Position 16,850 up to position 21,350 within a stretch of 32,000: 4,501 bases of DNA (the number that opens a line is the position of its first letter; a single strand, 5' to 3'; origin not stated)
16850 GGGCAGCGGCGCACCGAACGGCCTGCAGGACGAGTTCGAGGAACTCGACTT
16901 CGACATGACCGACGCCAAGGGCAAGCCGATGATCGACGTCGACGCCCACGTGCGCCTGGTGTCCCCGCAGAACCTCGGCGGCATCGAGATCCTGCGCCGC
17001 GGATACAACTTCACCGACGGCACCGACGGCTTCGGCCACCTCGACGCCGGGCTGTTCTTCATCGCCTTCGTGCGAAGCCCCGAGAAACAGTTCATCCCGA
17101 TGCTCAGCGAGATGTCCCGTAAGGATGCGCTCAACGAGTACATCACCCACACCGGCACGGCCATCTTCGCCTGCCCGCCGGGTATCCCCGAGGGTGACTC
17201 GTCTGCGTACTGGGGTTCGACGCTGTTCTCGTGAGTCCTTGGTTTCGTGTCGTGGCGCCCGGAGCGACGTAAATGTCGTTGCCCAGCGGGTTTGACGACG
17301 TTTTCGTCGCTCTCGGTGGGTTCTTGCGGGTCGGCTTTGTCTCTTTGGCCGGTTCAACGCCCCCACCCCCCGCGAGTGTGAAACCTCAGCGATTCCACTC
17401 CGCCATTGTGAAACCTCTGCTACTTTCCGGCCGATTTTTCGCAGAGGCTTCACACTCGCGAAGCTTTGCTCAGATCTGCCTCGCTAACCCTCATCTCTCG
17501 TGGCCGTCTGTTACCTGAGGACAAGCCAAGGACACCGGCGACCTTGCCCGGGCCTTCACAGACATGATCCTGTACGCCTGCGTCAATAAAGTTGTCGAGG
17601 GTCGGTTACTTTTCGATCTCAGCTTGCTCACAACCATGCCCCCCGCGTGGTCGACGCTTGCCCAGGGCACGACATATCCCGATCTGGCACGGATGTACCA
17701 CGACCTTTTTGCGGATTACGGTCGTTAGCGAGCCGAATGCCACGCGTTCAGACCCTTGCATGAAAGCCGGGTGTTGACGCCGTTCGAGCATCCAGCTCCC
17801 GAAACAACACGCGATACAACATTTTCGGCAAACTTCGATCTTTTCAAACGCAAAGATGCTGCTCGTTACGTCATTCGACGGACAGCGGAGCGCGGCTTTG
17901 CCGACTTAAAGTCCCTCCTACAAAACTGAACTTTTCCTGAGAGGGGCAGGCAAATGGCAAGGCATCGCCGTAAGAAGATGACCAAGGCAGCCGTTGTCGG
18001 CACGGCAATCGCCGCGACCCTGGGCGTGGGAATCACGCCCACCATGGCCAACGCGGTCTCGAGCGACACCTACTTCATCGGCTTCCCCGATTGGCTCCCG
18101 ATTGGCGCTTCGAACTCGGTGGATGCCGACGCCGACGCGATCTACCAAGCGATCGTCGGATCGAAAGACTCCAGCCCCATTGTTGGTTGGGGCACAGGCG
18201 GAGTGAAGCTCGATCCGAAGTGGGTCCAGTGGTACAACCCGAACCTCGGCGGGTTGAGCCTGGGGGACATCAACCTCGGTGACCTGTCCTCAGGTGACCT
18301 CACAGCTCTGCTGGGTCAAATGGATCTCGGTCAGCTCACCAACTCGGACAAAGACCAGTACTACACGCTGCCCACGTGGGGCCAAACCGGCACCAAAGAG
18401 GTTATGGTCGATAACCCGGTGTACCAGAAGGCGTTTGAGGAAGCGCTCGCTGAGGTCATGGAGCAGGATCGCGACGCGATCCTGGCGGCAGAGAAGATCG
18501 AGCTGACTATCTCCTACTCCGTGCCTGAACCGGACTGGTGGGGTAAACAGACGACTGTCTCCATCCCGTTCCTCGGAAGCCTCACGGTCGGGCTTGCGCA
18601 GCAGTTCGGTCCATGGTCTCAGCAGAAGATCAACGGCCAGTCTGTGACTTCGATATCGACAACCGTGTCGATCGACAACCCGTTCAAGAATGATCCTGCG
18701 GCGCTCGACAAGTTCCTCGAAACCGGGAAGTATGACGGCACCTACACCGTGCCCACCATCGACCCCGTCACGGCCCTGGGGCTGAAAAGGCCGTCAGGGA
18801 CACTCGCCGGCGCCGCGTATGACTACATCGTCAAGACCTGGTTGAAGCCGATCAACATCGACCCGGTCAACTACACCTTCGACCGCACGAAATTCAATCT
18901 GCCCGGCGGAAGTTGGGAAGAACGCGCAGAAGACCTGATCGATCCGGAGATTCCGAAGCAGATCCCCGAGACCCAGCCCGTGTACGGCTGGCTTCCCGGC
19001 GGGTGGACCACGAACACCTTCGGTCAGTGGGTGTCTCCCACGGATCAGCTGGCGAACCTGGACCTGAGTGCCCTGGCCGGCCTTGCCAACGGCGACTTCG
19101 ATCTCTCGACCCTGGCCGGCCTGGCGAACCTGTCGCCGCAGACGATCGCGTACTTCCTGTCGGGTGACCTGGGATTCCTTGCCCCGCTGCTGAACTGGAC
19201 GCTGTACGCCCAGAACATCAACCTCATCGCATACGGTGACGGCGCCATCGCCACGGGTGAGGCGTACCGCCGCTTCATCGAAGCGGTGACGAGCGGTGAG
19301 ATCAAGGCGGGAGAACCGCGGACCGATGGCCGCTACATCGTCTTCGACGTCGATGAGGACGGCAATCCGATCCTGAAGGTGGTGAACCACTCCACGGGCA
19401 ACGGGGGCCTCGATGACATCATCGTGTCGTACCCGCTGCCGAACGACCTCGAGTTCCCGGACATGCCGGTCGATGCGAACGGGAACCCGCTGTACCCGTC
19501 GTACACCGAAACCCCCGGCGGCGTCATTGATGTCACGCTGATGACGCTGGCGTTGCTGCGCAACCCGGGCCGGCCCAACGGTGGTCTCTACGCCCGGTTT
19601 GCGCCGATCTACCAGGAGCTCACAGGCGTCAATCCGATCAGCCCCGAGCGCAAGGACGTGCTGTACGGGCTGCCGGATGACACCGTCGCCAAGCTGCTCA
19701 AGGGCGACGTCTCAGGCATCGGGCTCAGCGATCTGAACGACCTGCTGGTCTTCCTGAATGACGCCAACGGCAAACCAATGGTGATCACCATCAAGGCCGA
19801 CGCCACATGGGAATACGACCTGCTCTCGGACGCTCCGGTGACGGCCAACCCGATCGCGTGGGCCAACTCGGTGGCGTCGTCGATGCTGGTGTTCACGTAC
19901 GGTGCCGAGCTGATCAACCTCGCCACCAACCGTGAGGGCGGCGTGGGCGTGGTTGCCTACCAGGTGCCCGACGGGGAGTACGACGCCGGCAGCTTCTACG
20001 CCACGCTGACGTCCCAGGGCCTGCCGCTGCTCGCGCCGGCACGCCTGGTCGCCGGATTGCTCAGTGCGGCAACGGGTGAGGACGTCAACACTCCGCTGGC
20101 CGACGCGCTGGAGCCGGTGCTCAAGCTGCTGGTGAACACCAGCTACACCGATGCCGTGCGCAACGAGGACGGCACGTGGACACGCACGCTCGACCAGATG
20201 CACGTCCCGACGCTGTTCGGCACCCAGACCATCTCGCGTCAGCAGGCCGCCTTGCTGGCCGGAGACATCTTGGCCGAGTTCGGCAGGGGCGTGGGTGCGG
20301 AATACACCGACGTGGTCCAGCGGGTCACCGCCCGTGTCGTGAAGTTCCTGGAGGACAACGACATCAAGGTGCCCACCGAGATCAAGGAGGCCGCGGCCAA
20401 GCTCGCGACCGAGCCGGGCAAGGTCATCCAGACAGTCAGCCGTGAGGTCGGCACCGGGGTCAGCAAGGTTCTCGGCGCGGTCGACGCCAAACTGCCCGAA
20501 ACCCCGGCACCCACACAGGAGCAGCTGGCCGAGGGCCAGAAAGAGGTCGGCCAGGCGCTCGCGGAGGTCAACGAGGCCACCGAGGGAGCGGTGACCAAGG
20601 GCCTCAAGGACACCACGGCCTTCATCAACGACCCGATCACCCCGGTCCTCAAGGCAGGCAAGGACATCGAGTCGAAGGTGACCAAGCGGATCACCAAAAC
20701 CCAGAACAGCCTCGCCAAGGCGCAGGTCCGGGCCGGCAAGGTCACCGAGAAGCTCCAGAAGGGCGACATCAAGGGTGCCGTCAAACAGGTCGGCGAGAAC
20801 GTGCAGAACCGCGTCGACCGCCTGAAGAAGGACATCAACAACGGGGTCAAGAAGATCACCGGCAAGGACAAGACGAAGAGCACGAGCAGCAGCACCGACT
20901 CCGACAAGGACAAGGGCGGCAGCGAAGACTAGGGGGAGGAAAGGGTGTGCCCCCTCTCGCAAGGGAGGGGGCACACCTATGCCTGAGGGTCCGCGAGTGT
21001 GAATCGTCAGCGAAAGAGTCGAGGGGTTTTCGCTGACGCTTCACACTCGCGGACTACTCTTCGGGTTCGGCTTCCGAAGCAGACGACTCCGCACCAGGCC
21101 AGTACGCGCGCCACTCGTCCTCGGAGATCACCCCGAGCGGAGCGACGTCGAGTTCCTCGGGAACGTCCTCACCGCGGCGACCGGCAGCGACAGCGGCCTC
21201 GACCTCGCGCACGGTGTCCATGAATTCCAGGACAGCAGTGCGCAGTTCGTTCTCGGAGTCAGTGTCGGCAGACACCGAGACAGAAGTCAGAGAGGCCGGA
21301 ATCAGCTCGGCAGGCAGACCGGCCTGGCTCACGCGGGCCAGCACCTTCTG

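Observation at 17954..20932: Giant secreted protein with a PE-PPE-type pseudo-hydrolase core and an apolipoprotein-like Lys-rich tail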

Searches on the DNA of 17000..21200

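Call 21: search_rna_families(source=window, start=17000, end=21200, threshold=evalue, max_evalue=1)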
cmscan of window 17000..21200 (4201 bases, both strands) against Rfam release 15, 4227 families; matches with E-value up to 1: 5.
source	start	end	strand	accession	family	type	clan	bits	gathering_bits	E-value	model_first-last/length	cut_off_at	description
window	17410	17472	-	RF02470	Ms_IGR-8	Gene; sRNA;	-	32.4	44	0.00029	1-63/63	no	Mycobacterium sRNA Ms_IGR-8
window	17390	17451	+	RF02470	Ms_IGR-8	Gene; sRNA;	-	29.2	44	0.0019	1-63/63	no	Mycobacterium sRNA Ms_IGR-8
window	21001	21062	-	RF02470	Ms_IGR-8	Gene; sRNA;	-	27.6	44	0.005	1-63/63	no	Mycobacterium sRNA Ms_IGR-8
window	20983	21042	+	RF02470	Ms_IGR-8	Gene; sRNA;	-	24.8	44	0.027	1-63/63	no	Mycobacterium sRNA Ms_IGR-8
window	17372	17458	-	RF04038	mir-5985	Gene; miRNA;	-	23.8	100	0.29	1-74/74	no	mir-5985 microRNA precursor family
